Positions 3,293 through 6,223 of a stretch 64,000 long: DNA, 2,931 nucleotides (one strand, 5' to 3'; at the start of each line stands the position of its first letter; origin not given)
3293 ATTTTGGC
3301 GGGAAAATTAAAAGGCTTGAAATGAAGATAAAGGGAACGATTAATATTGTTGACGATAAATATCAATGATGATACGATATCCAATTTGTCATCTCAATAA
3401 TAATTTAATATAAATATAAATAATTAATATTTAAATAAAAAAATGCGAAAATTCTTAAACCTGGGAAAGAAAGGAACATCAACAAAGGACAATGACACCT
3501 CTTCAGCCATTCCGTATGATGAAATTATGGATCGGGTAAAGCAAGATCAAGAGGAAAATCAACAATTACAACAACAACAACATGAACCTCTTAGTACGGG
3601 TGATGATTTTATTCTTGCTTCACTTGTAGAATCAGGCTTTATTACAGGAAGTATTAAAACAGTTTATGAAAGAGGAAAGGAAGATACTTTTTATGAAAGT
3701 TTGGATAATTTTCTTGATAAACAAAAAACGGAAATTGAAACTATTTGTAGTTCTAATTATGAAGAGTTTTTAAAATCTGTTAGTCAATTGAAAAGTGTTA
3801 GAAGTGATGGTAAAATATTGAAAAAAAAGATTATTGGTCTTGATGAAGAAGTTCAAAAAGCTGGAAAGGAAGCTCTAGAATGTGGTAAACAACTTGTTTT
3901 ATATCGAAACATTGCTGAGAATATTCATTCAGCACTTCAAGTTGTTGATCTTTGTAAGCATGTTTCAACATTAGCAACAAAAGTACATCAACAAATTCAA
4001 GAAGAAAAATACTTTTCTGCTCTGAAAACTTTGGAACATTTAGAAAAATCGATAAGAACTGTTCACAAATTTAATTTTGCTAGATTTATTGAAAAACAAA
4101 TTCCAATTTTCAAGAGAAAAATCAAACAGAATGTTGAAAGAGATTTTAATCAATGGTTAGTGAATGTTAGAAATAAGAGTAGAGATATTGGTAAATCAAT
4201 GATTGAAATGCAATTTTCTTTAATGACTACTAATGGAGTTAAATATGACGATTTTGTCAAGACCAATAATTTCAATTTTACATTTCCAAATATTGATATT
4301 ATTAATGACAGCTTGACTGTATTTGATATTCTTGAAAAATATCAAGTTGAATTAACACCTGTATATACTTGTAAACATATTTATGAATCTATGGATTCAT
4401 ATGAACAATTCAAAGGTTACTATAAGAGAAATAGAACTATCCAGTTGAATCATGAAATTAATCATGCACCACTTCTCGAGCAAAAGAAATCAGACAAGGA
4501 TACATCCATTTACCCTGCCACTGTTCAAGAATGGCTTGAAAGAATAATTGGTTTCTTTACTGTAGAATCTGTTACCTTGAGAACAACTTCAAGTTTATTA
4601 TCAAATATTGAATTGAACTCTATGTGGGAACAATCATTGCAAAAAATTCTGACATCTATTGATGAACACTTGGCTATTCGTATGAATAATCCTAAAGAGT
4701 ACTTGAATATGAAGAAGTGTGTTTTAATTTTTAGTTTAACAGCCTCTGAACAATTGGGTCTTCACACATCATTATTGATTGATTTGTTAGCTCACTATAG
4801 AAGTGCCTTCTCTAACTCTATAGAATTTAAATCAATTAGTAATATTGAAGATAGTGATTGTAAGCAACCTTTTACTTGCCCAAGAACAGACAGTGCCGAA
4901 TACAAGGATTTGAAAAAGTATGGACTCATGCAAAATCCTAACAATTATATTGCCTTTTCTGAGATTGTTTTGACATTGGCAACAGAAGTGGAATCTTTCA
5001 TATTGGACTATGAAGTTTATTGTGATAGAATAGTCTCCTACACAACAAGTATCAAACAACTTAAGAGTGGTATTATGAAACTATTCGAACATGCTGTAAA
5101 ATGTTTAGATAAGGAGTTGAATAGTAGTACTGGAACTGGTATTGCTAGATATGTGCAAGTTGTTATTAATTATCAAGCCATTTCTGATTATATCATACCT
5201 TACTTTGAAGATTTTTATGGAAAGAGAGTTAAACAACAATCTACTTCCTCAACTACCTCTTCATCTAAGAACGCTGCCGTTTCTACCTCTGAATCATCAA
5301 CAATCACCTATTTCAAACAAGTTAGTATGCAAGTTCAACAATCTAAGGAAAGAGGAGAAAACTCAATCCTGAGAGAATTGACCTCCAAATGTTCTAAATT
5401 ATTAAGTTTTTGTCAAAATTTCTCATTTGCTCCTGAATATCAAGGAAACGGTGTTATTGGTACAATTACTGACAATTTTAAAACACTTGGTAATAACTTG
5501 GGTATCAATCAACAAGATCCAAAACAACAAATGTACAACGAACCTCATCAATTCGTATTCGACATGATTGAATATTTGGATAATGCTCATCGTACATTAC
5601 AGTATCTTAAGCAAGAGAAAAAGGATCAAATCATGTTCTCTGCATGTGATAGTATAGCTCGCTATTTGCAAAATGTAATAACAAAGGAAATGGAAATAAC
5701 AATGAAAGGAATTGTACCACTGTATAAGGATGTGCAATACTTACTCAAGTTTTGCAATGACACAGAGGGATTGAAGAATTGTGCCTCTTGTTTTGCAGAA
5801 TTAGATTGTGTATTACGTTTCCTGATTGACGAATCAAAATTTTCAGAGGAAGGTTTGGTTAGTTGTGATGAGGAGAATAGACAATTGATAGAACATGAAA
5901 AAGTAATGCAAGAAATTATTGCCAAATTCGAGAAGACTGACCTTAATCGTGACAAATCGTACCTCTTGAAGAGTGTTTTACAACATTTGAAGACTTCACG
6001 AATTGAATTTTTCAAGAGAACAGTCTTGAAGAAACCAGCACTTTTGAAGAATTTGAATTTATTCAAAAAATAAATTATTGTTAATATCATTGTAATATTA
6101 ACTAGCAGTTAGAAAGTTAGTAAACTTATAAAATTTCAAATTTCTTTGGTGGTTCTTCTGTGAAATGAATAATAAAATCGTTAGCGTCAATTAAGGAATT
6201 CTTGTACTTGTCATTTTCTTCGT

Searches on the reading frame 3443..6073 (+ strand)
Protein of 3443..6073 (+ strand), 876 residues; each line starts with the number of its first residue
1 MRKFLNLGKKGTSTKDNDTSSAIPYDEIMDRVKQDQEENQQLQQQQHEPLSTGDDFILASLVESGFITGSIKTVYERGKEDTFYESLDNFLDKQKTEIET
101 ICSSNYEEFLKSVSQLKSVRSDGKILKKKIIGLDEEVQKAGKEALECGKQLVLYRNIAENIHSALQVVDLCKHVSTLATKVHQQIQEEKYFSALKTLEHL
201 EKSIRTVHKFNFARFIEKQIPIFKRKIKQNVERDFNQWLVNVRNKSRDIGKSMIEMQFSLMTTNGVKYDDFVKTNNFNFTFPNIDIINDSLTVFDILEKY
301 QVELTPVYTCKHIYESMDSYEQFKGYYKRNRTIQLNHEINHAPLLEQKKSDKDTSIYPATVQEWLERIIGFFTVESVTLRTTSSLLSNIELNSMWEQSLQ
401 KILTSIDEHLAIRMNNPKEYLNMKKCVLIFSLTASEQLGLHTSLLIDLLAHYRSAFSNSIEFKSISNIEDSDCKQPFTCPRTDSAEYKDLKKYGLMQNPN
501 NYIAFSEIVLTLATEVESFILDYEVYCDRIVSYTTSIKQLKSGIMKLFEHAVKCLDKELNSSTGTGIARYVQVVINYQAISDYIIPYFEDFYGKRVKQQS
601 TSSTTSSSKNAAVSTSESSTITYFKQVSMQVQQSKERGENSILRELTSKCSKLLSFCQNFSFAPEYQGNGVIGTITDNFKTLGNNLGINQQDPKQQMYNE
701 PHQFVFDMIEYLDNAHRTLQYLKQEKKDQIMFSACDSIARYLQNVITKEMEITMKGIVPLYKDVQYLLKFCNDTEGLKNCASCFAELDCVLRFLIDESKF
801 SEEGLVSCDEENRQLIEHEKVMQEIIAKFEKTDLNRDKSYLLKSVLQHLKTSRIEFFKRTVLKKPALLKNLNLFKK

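Call 74: search_protein_families(library=pfam, max_evalue=0.001, proteins=[window:3443-6073:+])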
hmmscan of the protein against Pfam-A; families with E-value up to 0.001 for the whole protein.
window:3443-6073:+ (876 aa): 1 family
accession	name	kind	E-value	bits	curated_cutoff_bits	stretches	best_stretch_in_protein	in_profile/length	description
PF20651.3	EXOC6_Sec15_N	-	2e-43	148.7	27.2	1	87-253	2-169/170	Exocyst complex component EXOC6/Sec15, N-terminal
